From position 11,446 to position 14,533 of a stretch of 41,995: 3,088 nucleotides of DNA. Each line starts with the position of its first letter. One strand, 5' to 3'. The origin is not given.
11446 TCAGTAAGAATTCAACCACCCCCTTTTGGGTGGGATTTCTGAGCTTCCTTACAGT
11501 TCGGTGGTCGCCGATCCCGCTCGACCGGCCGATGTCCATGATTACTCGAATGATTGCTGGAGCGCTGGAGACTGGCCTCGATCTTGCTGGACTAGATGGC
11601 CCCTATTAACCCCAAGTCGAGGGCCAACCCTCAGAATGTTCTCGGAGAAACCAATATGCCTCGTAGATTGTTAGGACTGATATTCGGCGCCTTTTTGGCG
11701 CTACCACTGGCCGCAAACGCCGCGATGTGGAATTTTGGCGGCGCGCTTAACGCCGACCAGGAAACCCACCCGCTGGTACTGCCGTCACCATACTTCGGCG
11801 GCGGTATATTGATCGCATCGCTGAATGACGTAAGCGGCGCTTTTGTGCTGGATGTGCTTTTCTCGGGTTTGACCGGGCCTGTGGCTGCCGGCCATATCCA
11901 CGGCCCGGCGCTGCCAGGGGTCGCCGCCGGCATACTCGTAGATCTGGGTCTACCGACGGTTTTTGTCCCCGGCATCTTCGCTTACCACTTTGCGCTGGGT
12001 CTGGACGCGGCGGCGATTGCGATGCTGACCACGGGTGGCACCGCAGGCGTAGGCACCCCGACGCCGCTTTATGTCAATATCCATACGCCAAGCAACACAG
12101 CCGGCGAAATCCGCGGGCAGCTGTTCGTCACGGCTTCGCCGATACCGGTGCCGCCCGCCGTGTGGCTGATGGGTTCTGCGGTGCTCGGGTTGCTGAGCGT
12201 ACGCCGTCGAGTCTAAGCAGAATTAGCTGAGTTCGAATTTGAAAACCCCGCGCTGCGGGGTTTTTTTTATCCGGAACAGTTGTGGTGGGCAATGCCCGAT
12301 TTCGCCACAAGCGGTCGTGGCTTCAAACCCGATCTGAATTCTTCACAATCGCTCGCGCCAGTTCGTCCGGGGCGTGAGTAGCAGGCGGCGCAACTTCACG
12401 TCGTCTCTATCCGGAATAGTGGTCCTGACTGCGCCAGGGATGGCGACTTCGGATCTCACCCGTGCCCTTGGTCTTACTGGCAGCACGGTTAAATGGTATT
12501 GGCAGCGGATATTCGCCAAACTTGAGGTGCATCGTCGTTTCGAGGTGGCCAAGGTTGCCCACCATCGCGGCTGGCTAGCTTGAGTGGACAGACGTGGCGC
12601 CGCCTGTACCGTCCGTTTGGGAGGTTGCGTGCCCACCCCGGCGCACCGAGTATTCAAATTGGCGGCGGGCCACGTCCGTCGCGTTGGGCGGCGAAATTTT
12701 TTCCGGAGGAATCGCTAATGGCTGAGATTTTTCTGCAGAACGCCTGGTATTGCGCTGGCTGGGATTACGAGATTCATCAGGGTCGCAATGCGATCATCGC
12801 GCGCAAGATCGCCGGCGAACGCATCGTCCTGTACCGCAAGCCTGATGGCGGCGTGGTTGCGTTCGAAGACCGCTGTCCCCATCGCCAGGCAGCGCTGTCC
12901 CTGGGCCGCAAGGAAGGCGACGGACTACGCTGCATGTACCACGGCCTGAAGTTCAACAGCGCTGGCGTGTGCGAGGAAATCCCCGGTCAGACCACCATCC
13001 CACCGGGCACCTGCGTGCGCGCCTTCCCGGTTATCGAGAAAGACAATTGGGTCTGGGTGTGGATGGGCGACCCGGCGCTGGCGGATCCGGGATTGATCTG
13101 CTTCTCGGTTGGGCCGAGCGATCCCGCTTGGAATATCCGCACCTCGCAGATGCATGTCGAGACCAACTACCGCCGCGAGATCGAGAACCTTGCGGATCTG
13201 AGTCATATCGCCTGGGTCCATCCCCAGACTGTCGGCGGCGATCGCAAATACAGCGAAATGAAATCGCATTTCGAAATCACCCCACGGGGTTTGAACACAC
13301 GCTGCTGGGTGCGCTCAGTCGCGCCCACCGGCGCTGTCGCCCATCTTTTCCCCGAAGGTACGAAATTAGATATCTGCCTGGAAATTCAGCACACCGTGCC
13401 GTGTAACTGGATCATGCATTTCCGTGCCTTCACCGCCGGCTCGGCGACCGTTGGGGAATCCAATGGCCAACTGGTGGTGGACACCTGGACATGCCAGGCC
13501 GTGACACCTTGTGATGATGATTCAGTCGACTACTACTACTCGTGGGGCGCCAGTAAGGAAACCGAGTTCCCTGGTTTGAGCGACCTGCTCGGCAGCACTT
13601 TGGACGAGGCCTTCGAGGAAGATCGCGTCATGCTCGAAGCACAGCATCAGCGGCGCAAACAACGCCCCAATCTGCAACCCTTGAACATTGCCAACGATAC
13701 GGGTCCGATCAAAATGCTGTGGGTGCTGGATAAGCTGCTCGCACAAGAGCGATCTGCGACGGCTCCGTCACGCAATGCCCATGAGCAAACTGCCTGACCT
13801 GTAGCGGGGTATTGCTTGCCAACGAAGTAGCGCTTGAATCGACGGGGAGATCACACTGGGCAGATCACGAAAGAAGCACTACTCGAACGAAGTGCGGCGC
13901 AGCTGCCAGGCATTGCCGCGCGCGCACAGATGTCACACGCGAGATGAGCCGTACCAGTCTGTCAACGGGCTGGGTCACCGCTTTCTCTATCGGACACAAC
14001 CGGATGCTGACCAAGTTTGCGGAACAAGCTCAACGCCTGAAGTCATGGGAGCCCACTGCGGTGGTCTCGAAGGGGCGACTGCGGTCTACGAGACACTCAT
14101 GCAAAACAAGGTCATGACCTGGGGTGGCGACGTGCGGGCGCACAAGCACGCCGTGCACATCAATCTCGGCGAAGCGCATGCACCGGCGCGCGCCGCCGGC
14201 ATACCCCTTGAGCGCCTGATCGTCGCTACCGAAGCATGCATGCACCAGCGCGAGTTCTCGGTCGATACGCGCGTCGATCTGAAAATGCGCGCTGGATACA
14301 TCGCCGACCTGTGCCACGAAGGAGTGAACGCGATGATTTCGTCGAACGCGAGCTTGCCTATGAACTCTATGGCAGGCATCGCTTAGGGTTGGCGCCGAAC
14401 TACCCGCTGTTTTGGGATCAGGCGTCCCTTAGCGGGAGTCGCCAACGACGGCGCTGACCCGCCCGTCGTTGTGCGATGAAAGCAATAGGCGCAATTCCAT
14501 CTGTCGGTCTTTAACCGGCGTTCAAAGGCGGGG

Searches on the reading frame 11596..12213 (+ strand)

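Call 68: search_protein_families(library=pfam, proteins=[window:11596-12213:+], max_evalue=0.00001)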
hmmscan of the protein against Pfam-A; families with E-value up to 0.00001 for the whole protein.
window:11596-12213:+ (206 aa): 1 family
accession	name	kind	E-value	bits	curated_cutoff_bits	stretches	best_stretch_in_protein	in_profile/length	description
PF07452.17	CHRD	-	3.6e-15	57.3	24.1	1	51-176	5-117/117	CHRD domain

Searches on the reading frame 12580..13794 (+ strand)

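Call 68: search_protein_families(library=pfam, proteins=[window:12580-13794:+], max_evalue=0.00001)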
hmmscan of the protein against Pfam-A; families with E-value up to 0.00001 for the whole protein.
window:12580-13794:+ (405 aa): 2 families
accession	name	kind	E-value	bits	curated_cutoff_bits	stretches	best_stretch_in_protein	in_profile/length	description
PF19112.6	VanA_C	-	3.1e-32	112.7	23.5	1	193-388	1-192/193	Vanillate O-demethylase oxygenase C-terminal domain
PF00355.32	Rieske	-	8.9e-19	67.6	20.3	1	56-140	2-84/88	Rieske [2Fe-2S] domain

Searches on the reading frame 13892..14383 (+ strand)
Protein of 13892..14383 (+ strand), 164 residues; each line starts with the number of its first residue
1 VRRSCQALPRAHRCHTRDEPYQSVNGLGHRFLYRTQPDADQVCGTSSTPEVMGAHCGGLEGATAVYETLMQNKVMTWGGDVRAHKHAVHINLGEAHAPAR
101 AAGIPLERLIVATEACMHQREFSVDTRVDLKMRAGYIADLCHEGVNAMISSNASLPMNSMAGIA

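Call 68: search_protein_families(library=pfam, proteins=[window:13892-14383:+], max_evalue=0.00001)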
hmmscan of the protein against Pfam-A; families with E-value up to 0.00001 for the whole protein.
window:13892-14383:+ (164 aa): 1 family
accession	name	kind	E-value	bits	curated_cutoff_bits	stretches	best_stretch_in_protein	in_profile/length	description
PF08028.16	Acyl-CoA_dh_2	-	5e-06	27.3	22.7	1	60-150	12-103/134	Acyl-CoA dehydrogenase, C-terminal domain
